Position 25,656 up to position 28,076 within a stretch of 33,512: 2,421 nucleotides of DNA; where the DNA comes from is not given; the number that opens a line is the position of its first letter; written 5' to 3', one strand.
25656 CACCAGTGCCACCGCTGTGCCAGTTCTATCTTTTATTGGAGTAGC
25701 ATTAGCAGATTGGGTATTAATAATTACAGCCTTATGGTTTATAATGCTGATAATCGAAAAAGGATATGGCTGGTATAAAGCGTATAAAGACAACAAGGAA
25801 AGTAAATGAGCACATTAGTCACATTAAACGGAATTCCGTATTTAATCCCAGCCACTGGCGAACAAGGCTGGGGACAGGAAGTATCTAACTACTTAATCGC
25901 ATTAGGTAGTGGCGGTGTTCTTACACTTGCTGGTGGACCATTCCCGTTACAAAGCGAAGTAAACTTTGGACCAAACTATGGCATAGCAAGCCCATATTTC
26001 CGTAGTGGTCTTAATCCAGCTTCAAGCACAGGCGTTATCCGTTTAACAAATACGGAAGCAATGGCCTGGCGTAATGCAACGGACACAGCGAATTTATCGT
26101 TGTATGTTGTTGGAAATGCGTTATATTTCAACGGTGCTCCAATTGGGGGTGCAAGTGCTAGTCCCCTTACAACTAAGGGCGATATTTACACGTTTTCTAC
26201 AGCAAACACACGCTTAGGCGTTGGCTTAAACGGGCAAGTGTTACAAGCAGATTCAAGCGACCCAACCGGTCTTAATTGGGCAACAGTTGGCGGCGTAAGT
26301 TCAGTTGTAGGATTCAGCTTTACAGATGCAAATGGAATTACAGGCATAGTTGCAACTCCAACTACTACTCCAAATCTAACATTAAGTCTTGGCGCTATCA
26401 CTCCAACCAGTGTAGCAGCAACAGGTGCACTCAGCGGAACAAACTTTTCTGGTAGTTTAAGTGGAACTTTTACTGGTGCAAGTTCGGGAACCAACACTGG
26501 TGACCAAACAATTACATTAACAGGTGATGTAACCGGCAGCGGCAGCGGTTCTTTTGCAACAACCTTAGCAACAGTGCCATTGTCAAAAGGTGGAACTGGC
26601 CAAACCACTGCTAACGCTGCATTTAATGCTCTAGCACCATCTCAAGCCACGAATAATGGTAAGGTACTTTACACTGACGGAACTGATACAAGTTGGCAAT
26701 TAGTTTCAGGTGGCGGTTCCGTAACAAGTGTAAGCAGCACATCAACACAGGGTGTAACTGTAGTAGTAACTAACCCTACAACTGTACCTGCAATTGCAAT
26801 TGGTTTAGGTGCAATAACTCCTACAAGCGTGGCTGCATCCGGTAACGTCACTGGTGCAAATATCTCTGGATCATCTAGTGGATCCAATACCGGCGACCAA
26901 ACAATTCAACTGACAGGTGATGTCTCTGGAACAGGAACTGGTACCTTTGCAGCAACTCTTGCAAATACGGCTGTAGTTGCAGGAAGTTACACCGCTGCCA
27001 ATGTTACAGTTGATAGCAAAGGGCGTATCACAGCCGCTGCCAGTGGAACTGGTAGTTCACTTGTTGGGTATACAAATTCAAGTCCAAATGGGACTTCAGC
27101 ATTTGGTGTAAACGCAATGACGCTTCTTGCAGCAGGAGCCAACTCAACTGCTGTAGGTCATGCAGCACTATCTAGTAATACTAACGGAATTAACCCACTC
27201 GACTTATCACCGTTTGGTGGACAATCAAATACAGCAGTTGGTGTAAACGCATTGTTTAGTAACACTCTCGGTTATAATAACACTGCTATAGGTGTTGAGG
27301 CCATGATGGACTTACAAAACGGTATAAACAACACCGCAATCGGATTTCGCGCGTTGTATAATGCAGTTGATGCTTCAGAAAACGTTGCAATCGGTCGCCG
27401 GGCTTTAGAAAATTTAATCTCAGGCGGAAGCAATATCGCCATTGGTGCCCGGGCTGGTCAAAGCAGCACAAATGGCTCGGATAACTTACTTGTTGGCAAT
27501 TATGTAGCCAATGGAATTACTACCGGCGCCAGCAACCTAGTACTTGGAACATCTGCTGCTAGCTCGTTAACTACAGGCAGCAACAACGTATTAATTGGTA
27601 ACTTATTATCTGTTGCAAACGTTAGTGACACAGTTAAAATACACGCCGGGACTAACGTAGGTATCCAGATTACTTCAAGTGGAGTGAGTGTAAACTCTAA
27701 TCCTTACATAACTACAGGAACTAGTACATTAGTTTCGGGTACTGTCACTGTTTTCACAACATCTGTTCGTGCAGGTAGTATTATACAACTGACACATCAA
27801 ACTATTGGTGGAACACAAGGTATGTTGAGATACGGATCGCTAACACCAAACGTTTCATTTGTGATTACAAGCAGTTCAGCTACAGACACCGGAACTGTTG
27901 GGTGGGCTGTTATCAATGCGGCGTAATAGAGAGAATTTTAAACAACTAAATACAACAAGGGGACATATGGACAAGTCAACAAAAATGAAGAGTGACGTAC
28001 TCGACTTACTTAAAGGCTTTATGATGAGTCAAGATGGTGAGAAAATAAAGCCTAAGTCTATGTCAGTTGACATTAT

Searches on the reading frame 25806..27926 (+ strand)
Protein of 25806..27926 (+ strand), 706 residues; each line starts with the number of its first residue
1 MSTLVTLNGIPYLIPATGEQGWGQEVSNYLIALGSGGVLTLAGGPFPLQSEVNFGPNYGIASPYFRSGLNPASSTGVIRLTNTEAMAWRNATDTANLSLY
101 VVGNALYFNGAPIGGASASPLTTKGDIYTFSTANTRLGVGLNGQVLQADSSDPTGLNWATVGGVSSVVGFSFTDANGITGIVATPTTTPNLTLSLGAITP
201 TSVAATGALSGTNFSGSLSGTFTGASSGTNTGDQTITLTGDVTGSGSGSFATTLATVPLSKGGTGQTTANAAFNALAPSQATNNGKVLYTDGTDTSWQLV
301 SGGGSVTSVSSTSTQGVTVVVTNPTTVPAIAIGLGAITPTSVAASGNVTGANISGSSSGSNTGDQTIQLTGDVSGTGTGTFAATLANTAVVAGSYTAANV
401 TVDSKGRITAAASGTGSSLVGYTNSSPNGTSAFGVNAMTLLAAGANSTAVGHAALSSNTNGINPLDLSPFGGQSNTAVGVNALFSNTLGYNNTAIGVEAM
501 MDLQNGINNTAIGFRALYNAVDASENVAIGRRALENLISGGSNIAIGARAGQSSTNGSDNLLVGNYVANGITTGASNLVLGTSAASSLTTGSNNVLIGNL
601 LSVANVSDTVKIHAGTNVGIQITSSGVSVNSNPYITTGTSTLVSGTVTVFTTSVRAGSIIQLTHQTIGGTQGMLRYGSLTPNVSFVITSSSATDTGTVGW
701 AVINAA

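Call 74: search_protein_families(library=pfam, proteins=[window:25806-27926:+], max_evalue=0.001)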
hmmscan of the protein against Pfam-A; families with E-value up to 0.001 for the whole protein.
window:25806-27926:+ (706 aa): 1 family
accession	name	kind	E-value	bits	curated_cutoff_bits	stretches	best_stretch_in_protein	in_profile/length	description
PF24146.1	K1-lyase_C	-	1.8e-19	70.4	27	1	637-702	4-69/70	K1 capsule-specific polysaccharide lyase, C-terminal domain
